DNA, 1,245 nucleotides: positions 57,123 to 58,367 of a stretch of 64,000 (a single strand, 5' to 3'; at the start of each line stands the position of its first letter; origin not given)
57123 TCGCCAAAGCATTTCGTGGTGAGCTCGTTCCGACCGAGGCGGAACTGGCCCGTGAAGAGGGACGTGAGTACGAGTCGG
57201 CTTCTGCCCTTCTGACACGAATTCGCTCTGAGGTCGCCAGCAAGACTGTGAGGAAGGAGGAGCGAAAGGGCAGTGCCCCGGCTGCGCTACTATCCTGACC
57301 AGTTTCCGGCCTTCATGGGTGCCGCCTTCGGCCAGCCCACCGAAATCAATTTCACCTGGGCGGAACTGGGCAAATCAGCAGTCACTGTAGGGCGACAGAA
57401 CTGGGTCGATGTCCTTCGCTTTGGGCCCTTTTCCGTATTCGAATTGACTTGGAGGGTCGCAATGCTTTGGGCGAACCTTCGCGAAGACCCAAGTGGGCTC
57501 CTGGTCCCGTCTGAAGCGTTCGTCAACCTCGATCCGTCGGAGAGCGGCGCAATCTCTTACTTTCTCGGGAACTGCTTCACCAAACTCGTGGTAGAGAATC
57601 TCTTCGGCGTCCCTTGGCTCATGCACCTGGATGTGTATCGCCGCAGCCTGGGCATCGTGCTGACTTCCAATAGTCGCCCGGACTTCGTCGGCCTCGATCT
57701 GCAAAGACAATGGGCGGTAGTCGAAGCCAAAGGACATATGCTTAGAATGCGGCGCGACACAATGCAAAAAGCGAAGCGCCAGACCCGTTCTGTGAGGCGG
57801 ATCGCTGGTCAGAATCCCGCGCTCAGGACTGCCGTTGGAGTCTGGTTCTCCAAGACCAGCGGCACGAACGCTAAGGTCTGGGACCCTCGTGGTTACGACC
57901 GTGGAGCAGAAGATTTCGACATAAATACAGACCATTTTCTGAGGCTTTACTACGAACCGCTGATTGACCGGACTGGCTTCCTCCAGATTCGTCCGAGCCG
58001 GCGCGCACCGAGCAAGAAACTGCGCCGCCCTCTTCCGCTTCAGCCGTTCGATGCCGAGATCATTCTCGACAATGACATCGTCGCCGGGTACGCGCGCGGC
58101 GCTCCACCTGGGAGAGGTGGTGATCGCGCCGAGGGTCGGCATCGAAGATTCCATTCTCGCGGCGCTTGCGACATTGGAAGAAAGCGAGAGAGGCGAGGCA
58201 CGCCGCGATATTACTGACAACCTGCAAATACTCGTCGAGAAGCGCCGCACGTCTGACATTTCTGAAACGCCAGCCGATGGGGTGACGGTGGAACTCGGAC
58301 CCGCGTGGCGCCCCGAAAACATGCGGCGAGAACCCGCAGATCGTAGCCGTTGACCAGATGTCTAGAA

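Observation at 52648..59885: Lower-GC defence island: a decaying type I R-M locus carrying two uncharacterised passenger genes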

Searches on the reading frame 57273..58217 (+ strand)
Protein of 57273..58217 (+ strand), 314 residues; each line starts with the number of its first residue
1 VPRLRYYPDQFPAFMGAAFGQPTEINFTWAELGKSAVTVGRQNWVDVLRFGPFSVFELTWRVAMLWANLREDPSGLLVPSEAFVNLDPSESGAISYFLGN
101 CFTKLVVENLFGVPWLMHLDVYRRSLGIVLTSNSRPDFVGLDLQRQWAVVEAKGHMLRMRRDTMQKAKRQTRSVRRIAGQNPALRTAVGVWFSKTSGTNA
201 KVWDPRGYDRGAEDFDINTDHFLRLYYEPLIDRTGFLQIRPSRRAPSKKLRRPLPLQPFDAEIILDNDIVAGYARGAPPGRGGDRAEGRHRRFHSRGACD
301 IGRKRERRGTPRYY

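Call 4: search_protein_families(library=pfam, proteins=[window:57273-58217:+], max_evalue=0.1)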
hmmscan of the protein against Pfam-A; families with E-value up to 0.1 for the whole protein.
window:57273-58217:+ (314 aa): 0 families

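Call 5: search_protein_families(library=padloc, proteins=[window:57273-58217:+], max_evalue=0.1)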
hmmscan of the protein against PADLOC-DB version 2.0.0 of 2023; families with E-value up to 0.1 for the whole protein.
window:57273-58217:+ (314 aa): 0 families

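Call 6: search_protein_families(library=ncbifam, proteins=[window:57273-58217:+], max_evalue=0.1)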
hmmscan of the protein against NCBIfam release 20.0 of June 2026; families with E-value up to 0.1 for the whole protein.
window:57273-58217:+ (314 aa): 0 families

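Call 8: find_homologous_proteins(query=window:57273-58217:+)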
Query window:57273-58217:+ (314 aa): 107 proteins with E <= 0.001 among 2362 candidates.
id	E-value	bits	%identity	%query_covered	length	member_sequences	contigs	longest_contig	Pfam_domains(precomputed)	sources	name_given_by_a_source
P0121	2.8e-171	587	90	89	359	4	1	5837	-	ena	-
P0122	1.7e-163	561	88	89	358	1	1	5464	-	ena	-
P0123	9.1e-161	552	86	89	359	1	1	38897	-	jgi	jgi:hypothetical protein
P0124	3.9e-115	402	60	99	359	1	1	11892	-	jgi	jgi:hypothetical protein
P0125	1.5e-104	368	62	89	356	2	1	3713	-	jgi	-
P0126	1.7e-104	368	62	85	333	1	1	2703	-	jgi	-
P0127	1.4e-95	338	57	89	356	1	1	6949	-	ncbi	-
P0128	1.1e-89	319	53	89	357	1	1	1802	-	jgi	jgi:hypothetical protein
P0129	1.0e-85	306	54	87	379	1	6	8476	-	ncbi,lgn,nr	ncbi:MAG: hypothetical protein NTV58_09170 [Deltaproteobacteria bacterium]|nr:hypothetical protein [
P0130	6.9e-84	300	51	88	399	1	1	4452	-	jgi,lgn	jgi:hypothetical protein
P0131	5.3e-82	294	50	89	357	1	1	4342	-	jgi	jgi:hypothetical protein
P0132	5.2e-80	287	50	87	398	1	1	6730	-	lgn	-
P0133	8.2e-76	273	49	87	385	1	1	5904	-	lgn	-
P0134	9.1e-74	267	47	89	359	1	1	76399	-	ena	-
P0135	8.7e-70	253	46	89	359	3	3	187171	-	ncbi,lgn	-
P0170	4.3e-44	169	36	91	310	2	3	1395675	-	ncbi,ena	-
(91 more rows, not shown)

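Call 11: find_encoding_contigs(protein=P0123, flank=10000, max_places=3)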
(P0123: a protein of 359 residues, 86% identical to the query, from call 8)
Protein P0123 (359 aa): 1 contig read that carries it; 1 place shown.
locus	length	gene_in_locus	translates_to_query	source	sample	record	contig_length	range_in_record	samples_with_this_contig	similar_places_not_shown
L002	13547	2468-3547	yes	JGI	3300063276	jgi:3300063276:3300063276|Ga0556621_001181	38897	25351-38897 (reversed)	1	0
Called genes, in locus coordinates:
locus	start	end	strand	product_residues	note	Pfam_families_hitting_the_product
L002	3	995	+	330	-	?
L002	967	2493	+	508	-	PF01420:Methylase_S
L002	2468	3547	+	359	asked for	-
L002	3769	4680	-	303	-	PF13276:HTH_21, PF00665:rve, PF13683:rve_3, PF13333:rve_2 (faint)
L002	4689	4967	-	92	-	PF01527:HTH_Tnp_1, PF13384:HTH_23 (weak), PF13518:HTH_28 (weak)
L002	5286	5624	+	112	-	PF13560:HTH_31, PF01381:HTH_3 (weak)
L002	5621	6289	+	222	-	PF06114:Peptidase_M78 (faint)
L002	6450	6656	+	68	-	PF12728:HTH_17 (weak)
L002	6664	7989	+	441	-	PF00589:Phage_integrase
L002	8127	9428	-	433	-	PF04326:SLFN_AlbA_2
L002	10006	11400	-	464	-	PF00296:Bac_luciferase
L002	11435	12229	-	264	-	PF12697:Abhydrolase_6, PF00561:Abhydrolase_1, PF12146:Hydrolase_4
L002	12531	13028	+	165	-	PF13577:SnoaL_4, PF12680:SnoaL_2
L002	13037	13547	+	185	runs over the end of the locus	-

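Call 13: find_encoding_contigs(protein=P0124, flank=8000, max_places=2)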
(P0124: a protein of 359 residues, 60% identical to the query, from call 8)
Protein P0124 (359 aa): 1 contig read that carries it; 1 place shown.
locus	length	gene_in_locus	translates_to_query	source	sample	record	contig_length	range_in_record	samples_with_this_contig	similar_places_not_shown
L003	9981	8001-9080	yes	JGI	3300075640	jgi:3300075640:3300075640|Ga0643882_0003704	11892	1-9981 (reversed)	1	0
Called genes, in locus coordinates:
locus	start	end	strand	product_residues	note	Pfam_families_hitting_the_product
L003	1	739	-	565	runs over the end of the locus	PF00239:Resolvase, PF07508:Recombinase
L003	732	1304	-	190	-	PF11149:DUF2924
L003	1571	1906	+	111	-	-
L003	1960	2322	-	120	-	-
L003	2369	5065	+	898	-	PF04313:HSDR_N (faint), PF00270:DEAD, PF04851:ResIII, PF18766:SWI2_SNF2 (weak), PF00271:Helicase_C (weak), PF08463:EcoEI_R_C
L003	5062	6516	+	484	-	PF12161:HsdM_N (faint), PF02384:N6_Mtase, PF01170:UPF0020, PF20473:MmeI_Mtase (faint), PF07669:Eco57I (weak)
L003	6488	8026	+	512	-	PF01420:Methylase_S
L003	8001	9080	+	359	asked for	-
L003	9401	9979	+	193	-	?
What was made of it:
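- L003 has the complete hsdR(898 aa)-hsdM(484)-hsdS(512)-ORF5(359) arrangement (call 13).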

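Call 14: find_encoding_contigs(protein=P0135, flank=8000, max_places=2)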
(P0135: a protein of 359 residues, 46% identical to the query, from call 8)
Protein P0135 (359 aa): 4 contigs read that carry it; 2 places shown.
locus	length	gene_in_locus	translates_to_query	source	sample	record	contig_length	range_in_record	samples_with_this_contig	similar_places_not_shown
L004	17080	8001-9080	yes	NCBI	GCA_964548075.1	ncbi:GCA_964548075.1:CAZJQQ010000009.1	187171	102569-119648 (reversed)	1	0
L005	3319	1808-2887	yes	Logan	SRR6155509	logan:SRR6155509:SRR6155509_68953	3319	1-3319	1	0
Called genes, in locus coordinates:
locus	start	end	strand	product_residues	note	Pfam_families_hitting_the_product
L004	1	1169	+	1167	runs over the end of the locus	PF00176:SNF2-rel_dom, PF00270:DEAD (weak), PF04851:ResIII, PF00271:Helicase_C, PF13020:NOV_C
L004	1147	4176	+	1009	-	PF06634:DUF1156, PF01555:N6_N4_Mtase (faint), PF01170:UPF0020 (faint), PF02086:MethyltransfD12 (faint)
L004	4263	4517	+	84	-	-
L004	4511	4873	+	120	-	PF02452:PemK_toxin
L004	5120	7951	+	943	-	PF04465:DUF499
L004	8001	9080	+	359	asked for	-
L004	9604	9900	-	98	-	-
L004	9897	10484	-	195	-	PF13274:SocA_Panacea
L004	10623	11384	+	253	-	-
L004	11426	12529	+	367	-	PF13371:TPR_9 (weak), PF13432:TPR_16 (weak), PF14559:TPR_19, PF13431:TPR_17 (weak), PF00515:TPR_1 (weak), PF07719:TPR_2 (weak), PF13181:TPR_8 (weak), PF13432:TPR_16, +11 more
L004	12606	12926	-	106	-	PF02452:PemK_toxin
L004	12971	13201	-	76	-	-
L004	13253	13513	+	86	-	-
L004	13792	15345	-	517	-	PF07291:MauE, PF07681:DoxX (faint), PF00578:AhpC-TSA, PF13905:Thioredoxin_8 (faint), PF00578:AhpC-TSA, PF08534:Redoxin, PF13098:Thioredoxin_2 (weak)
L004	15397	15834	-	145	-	PF02566:OsmC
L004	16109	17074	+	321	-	PF03575:Peptidase_S51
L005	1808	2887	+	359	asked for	-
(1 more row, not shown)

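Call 15: find_encoding_contigs(protein=P0170, flank=8000, max_places=2)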
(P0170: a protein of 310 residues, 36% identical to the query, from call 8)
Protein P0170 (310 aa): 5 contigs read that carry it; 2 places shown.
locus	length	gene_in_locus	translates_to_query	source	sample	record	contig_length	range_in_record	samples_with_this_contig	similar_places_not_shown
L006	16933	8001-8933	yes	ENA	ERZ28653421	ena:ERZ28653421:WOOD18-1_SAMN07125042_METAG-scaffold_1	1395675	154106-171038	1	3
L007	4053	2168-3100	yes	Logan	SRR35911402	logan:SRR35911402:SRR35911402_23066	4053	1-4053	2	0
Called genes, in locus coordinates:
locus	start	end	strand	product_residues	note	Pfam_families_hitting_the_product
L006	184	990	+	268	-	-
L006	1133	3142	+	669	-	PF00989:PAS, PF08448:PAS_4, PF13426:PAS_9, PF00989:PAS, PF08447:PAS_3, PF08448:PAS_4, PF13426:PAS_9, PF13185:GAF_2, +9 more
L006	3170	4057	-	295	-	PF07313:AmiA-like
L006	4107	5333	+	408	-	PF05496:RuvB_N, PF13191:AAA_16 (faint), PF01078:Mg_chelatase (faint), PF00004:AAA, PF07728:AAA_5 (weak), PF13173:AAA_14 (weak), PF16193:AAA_assoc_2, PF12002:MgsA_C, +1 more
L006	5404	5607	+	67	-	-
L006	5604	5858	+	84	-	PF24732:ParE_like (weak)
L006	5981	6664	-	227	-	PF01209:Ubie_methyltran, PF08241:Methyltransf_11, PF08242:Methyltransf_12, PF13649:Methyltransf_25, PF13847:Methyltransf_31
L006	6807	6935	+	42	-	-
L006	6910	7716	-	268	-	-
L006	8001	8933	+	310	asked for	-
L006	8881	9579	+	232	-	-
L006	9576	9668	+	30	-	-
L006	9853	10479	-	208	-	PF04264:YceI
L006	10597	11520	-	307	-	PF13483:Lactamase_B_3, PF12706:Lactamase_B_2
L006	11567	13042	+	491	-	PF01494:FAD_binding_3, PF13450:NAD_binding_8 (weak)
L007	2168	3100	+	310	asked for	-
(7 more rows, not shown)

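Call 30: predict_structure(alignment_id=A2)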
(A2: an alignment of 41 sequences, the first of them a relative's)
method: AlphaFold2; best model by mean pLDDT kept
length: 359 residues; sequences in the alignment: 41
mean_pLDDT: 91.1   pTM: 0.93
mean pLDDT of the five models: 91.1, 90.5, 90.4, 90.3, 90.3
residues with pLDDT >= 90: 275; 70-90: 63; 50-70: 21; < 50: 0
segments of 3 or more residues with pLDDT < 50: none
pLDDT, mean of each block of 10 residues (from residue 1): 96 90 96 92 59 82 96 96 96 96 97 94 87 87 96 95 94 94 96 96 83 93 94 92 93 95 97 96 86 90 71 89 91 92 96 88
secondary structure, 60 per line:
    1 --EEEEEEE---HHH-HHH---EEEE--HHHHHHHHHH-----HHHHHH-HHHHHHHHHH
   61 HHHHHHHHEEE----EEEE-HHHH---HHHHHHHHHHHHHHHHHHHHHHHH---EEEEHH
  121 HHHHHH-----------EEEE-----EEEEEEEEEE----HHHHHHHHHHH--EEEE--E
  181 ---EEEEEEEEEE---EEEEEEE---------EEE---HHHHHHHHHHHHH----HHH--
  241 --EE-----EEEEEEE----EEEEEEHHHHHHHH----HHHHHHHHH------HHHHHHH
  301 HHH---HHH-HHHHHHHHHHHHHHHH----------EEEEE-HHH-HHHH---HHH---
elements in order: E3-9 E23-26 H29-38 H44-49 H51-68 E69-71 E76-79 H81-84 H88-111 E115-118 H119-126 E138-141 E147-156 H161-171 E174-177 E184-193 E197-203 E213-215 H219-231 E250-256 E261-266 H267-274 H279-287 H294-303 H311-326 E337-341 H347-350
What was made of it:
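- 57273..58353 (+): ORF5, a member of an undescribed PD-(D/E)xK-motif family. In relatives it is the fourth cistron of this operon type and overlaps hsdS by 26 nt. Here it is frame-broken by a 1-bp insertion near 58106 (frame 3 to frame 1). AlphaFold model of the 90%-identical P0121: pLDDT 91, pTM 0.93, with a helix-strand-strand-strand-helix-strand order around the motif (call 30).
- On PD-(D/E)xK nuclease superfamily (ORF5): Predicted elements H88-111, E115-118, E138-141, E147-156, H161-171 and E174-177, pLDDT 91 (call 30).
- A confident model with the expected core order of secondary-structure elements (call 30).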

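Call 33: fold_search(model_id=the predicted structure, library=pdb)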
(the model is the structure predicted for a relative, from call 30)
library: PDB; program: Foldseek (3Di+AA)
matches with E <= 10: 83; with E <= 0.001: 0
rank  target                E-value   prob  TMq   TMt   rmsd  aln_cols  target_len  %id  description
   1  7esz_C                1.6e-01  0.09  0.17  0.11  15.8       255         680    7  Crystal structure of the complex formed by Wolbachia cytoplasmic incompatibility factors CinA and CinB with Mn2+ from  (released 2021-11-10)
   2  6ut7_G                5.2e-01  0.08  0.16  0.14  18.4       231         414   10  Fitted model for the tetradecameric assembly of Thermococcus gammatolerans McrB AAA+ hexamers with bound McrC (released 2020-10-21)
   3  7lre_A                6.2e-01  0.08  0.17  0.13   9.2       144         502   13  Cryo-EM of the SLFN12-PDE3A complex: SLFN12 body refinement (released 2021-06-09)
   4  7lrd_A                6.2e-01  0.08  0.17  0.13   9.2       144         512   13  Cryo-EM of the SLFN12-PDE3A complex: Consensus subset model (released 2021-06-09)
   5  5csk_A                9.3e-01  0.05  0.17  0.04  14.0       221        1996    8  Crystal structure of yeast acetyl-CoA carboxylase, unbiotinylated (released 2015-10-28)
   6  4nfz_A                9.9e-01  0.03  0.12  0.17  17.4       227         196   12  Crystal structure of polymerase subunit PA N-terminal endonuclease domain from bat-derived influenza virus H17N10 (released 2013-12-18)
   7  8iss_C                1.5e+00  0.14  0.17  0.23   5.6       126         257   10  Cryo-EM structure of wild-type human tRNA Splicing Endonuclease Complex bound to pre-tRNA-ARG at 3.19 A resolution (released 2023-10-18)
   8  1xmx                  1.8e+00  0.04  0.15  0.14  15.5       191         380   10  Crystal structure of protein VC1899 from Vibrio cholerae (released 2004-11-16)
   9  7eg0_B                1.9e+00  0.06  0.15  0.11   7.1       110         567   11  Cryo-EM structure of anagrelide-induced PDE3A-SLFN12 complex (released 2021-09-29)
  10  4dap                  2.0e+00  0.03  0.13  0.18  13.9       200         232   11  The structure of Escherichia coli SfsA (released 2013-08-14)
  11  4q7j_A                2.0e+00  0.03  0.08  0.09  13.9       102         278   14  Complex structure of viral RNA polymerase (released 2014-08-27)
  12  2vld_B                2.5e+00  0.03  0.08  0.12   5.7        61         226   16  crystal structure of a repair endonuclease from Pyrococcus abyssi (released 2009-05-19)
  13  7nqk_A                2.5e+00  0.02  0.10  0.07  19.9       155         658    9  Cryo-EM structure of the mammalian peptide transporter PepT2 (released 2021-07-07)
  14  8hmy_D                2.6e+00  0.06  0.18  0.40   9.1       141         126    9  Cryo-EM structure of the human pre-catalytic TSEN/pre-tRNA complex (released 2023-04-19)
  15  1qya_A                2.6e+00  0.02  0.12  0.14  14.2       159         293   11  CRYSTAL STRUCTURE OF E. COLI PROTEIN YDDE (released 2004-06-08)
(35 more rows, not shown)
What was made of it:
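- On PD-(D/E)xK nuclease superfamily (ORF5): Best Foldseek E is 0.16, although many of the weak hits are PD-(D/E)xK enzymes (call 33).
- The weak Foldseek list is dominated by PD-(D/E)xK enzymes: CinB, McrC, influenza PA-N, NucS, SfsA, EcoO109I, VRR_NUC (call 33).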

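Call 35: find_related_loci(query=A2, collection=genome_contigs, flank=8000)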
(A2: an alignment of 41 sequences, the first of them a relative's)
Query A2 (359 aa) in genome_contigs; peptide patterns used: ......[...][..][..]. (x = any residue, [..] = any of these).
49 stretches matched a pattern; 46 encode a relative of the query (tblastn E <= 1e-3); 46 distinct loci.
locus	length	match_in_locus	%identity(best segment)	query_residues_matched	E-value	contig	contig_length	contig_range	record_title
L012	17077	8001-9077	41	1-359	1e-80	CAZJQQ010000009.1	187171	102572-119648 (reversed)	MAG TPA_asm: uncultured Clostridia bacterium isolate SRP119689_co1_191 genome assembly, contig: NODE_40_length_187171_co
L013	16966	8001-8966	34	1-359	4e-50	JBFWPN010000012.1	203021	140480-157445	MAG: Vicinamibacterales bacterium isolate CA_2019_TPBF_160 NODE_646_length_203021_cov_22.199355_TPBF, whole genome shotg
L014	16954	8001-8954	35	1-357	5e-50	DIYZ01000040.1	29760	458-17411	MAG TPA_asm: Chloracidobacterium sp. UBA6041 UBA6041_contig_4143, whole genome shotgun sequence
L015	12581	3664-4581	36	28-345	8e-50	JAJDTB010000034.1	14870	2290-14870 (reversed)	MAG: Gemmatimonadetes bacterium isolate jk18x11bins.40 k141_522450, whole genome shotgun sequence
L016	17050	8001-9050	33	1-357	2e-48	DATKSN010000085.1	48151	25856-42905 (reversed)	MAG TPA_asm: Pirellulales bacterium isolate SMAG_U14055 k141_754912, whole genome shotgun sequence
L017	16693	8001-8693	38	1-231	1e-48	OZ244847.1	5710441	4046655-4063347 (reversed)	MAG: Candidatus Latescibacterota bacterium isolate 8a2eb0e1-25ad-4382-8bb9-52b38a0e126b genome assembly, chromosome: 1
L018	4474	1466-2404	32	1-357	4e-48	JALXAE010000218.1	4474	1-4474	MAG: Syntrophobacterales bacterium isolate T2_metabat1_scaf2bin.240 T2_NODE_43692_length_4474_cov_1.954681, whole genome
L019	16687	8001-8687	39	1-230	4e-48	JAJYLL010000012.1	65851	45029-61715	MAG: Acidobacteria bacterium isolate DBS2-1.bin74 NODE_704_length_65851_cov_2.449486, whole genome shotgun sequence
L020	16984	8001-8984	34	14-357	3e-47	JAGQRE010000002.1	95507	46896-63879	MAG: Planctomycetota bacterium isolate HKST-UBA84 NODE_2_length_95507_cov_10.240941, whole genome shotgun sequence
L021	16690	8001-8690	40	1-231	8e-47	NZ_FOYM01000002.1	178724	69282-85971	Desulfoscipio geothermicus DSM 3669, whole genome shotgun sequence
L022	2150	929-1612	36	1-231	6e-46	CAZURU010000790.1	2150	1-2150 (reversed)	MAG TPA_asm: uncultured bacterium isolate SRP109090_co2_4 genome assembly, contig: NODE_75054_length_2150_cov_3.276372,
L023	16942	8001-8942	34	1-312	3e-44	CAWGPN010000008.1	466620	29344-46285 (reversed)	MAG: uncultured Acidobacteriota bacterium isolate MFD05502.bin.2.71 genome assembly, contig: contig_34505, whole genome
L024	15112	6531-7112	44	1-193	3e-44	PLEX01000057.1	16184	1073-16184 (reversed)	MAG: Bryobacterales bacterium isolate bog_234 73.20110800_S3S.41_contig_11217, whole genome shotgun sequence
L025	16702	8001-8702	38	3-232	7e-44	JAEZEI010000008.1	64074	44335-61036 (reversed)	MAG: Bacteroidetes bacterium isolate OH_CBrB_32 k127_1138744, whole genome shotgun sequence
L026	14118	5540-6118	43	1-193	1e-43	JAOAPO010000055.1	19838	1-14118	MAG: Bryobacterales bacterium isolate RYN_16 scaffold_3921436, whole genome shotgun sequence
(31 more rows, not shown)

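Call 42: search_protein_families(library=pfam, alignment_id=A3, max_evalue=0.00001)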
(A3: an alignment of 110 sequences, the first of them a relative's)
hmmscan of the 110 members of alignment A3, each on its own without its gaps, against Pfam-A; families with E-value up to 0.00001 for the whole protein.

A. member 1, L012:1024-4173:+ (1050 aa): 3 families
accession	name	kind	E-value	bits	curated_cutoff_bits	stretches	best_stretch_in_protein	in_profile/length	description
PF06634.17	DUF1156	-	7.4e-23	80.9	24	1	51-101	1-52/73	Protein of unknown function (DUF1156)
PF01170.24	UPF0020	-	1.3e-09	38.5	22.3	0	206-259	15-67/197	RMKL-like, methyltransferase domain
PF01555.25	N6_N4_Mtase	-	1.3e-06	29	26.7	0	655-760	1-66/221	DNA methylase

B. families by the number of members that match (of 110 scanned): 100 families (the first 25 are shown)
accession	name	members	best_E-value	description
PF00589.27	Phage_integrase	4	1e-31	Phage integrase family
PF00082.27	Peptidase_S8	3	9.8e-59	Subtilase family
PF01170.24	UPF0020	3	1.1e-47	RMKL-like, methyltransferase domain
PF02384.22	N6_Mtase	3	8.6e-43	N-6 DNA Methylase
PF01555.25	N6_N4_Mtase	3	1.1e-35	DNA methylase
PF00004.35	AAA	3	2.9e-29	ATPase family associated with various cellular activities (AAA)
PF00271.37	Helicase_C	3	3.7e-23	Helicase conserved C-terminal domain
PF07505.17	DUF5131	2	1.2e-96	Protein of unknown function (DUF5131)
PF13635.12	DUF4143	2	6e-47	Domain of unknown function (DUF4143)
PF07690.21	MFS_1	2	4.6e-43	Major Facilitator Superfamily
PF01420.25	Methylase_S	2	1.8e-36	Type I restriction modification DNA specificity domain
PF00176.29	SNF2-rel_dom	2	1.4e-34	SNF2-related domain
PF05685.18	Uma2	2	7.1e-34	Putative restriction endonuclease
PF13173.12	AAA_14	2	5.5e-27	AAA domain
PF13250.11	DUF4041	2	8.1e-22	Domain of unknown function (DUF4041)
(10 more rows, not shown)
